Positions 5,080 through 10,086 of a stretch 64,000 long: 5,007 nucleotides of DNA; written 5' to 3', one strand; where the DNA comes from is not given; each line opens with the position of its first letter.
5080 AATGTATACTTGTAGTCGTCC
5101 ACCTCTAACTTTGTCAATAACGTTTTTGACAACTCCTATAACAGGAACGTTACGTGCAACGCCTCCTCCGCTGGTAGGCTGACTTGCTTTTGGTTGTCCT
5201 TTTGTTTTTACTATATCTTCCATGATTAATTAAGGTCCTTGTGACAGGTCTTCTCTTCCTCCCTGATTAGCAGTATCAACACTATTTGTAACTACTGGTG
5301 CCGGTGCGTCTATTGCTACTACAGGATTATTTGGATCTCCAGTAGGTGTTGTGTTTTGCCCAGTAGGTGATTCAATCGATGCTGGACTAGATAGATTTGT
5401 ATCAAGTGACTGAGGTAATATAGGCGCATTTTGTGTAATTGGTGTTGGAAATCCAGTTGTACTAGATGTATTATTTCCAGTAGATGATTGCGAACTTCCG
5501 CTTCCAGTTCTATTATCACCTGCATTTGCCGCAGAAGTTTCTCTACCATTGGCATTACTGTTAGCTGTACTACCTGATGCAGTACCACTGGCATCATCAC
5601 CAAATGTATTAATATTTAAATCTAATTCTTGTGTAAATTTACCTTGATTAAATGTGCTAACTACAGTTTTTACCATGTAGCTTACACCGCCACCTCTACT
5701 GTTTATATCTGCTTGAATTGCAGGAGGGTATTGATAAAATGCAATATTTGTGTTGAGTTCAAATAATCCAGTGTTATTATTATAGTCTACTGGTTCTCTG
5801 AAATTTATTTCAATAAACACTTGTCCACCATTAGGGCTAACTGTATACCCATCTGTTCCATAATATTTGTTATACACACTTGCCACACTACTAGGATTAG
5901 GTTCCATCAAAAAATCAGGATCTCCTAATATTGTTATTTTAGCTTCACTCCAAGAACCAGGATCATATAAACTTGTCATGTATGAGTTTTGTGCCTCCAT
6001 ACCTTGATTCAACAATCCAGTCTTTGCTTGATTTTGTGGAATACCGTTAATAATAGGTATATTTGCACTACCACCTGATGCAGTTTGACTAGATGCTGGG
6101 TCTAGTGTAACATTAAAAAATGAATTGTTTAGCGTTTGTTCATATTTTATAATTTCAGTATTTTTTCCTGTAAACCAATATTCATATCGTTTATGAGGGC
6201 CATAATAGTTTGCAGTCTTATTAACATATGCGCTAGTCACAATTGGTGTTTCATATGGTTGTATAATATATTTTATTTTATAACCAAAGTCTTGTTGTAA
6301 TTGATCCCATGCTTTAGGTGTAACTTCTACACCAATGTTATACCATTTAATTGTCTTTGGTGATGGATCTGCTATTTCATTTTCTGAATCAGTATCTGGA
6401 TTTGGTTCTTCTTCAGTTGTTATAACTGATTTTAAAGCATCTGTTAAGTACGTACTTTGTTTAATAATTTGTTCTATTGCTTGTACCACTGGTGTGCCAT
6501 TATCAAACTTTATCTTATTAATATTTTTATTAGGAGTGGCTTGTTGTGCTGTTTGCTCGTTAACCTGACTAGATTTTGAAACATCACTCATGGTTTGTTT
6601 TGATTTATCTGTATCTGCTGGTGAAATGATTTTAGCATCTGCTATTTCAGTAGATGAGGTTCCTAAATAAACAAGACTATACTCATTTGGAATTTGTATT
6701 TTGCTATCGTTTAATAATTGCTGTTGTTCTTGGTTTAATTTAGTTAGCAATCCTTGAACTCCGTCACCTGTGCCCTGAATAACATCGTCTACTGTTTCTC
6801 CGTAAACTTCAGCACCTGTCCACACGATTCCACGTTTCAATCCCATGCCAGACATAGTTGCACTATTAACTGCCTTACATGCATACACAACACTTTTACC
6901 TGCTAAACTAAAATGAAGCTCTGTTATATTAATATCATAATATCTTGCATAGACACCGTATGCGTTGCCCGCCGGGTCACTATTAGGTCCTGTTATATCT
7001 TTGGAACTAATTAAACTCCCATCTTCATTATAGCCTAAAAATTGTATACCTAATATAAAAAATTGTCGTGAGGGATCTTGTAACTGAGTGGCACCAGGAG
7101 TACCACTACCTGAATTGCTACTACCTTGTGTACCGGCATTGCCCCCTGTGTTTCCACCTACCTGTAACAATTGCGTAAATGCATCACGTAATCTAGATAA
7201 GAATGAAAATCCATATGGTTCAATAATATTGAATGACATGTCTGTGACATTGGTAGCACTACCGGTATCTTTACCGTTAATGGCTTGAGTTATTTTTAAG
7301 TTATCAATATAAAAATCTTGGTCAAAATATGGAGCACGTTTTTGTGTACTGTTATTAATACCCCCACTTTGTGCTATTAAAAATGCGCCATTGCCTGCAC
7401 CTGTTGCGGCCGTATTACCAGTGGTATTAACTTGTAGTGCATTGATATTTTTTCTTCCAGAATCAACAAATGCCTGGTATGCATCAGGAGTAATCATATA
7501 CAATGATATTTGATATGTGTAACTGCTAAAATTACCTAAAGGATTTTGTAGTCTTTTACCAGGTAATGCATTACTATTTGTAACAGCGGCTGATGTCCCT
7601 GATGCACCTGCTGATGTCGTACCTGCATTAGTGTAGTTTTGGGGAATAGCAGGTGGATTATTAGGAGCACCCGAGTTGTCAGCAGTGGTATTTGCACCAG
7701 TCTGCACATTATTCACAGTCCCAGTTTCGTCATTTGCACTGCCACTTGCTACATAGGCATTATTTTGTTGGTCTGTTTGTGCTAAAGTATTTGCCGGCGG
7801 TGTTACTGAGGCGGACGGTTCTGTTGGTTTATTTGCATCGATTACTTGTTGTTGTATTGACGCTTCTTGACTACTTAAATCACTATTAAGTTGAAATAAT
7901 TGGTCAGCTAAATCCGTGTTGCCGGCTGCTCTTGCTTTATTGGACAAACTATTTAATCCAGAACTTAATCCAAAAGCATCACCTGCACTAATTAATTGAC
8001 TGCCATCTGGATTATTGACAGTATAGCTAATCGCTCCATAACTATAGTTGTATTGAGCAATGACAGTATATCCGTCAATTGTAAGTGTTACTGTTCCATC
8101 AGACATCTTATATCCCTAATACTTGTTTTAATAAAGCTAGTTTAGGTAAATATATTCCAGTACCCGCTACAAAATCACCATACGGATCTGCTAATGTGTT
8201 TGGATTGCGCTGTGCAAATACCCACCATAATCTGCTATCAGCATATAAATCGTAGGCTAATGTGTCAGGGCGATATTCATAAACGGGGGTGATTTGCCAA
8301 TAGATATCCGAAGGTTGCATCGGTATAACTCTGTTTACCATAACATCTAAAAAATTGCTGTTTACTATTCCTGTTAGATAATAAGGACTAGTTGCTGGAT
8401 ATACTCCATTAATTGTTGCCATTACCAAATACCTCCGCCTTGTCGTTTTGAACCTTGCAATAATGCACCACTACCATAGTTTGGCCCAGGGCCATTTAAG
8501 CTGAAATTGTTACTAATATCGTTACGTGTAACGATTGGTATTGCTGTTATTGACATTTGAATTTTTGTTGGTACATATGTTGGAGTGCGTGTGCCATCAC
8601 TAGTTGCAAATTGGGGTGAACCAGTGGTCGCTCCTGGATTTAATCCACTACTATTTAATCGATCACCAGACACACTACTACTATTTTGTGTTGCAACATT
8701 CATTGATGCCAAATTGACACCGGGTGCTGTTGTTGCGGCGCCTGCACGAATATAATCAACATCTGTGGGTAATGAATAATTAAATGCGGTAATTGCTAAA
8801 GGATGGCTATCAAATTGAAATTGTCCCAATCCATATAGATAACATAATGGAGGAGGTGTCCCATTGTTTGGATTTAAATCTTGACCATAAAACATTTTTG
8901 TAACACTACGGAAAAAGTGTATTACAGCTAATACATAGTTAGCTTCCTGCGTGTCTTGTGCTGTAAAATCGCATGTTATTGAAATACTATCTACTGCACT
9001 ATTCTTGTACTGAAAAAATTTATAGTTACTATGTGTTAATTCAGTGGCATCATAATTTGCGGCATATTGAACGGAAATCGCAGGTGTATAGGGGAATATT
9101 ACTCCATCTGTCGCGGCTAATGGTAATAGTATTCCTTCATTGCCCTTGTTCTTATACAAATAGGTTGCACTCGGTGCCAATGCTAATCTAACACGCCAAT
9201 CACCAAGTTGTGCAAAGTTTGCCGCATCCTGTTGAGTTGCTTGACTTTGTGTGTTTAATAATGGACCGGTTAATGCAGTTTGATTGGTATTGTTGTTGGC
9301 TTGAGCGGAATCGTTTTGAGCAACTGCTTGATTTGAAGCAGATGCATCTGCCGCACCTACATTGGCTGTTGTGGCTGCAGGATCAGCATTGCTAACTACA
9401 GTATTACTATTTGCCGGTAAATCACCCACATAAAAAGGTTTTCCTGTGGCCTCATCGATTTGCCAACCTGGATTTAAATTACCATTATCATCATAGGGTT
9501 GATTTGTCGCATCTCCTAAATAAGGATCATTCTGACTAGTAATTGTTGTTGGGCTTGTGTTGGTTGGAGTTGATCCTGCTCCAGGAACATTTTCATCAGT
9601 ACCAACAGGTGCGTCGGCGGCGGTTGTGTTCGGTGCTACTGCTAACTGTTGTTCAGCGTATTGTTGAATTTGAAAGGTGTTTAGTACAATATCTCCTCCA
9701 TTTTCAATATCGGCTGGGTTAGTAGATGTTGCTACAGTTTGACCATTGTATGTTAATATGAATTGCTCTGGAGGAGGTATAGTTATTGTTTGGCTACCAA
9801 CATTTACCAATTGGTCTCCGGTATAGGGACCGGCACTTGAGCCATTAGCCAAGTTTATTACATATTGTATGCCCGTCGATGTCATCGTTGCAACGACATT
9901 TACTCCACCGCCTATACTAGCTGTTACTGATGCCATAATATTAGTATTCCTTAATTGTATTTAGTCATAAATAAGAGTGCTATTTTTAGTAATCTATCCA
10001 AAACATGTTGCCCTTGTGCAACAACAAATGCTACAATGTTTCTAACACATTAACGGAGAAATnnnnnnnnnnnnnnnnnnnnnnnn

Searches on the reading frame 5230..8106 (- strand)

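Call 57: search_protein_families(library=phrogs, proteins=[window:5230-8106:-], max_evalue=0.001)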
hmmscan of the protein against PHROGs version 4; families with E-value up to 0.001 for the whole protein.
window:5230-8106:- (958 aa): 1 family
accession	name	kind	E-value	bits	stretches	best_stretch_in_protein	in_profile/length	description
phrog_11190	-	head and packaging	1.3e-11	44.5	1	446-668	267-472/753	virion structural protein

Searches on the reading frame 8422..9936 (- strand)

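Call 6: search_protein_families(library=phrogs, proteins=[window:8422-9936:-], max_evalue=0.01)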
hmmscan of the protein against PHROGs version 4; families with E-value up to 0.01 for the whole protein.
window:8422-9936:- (504 aa): 1 family
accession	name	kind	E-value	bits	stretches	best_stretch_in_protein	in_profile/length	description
phrog_12050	-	head and packaging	7.5e-41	141.8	1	160-413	185-445/507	virion structural protein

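Call 7: search_protein_families(library=pfam, proteins=[window:8422-9936:-], max_evalue=0.01)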
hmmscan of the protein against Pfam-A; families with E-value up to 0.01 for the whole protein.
window:8422-9936:- (504 aa): 0 families
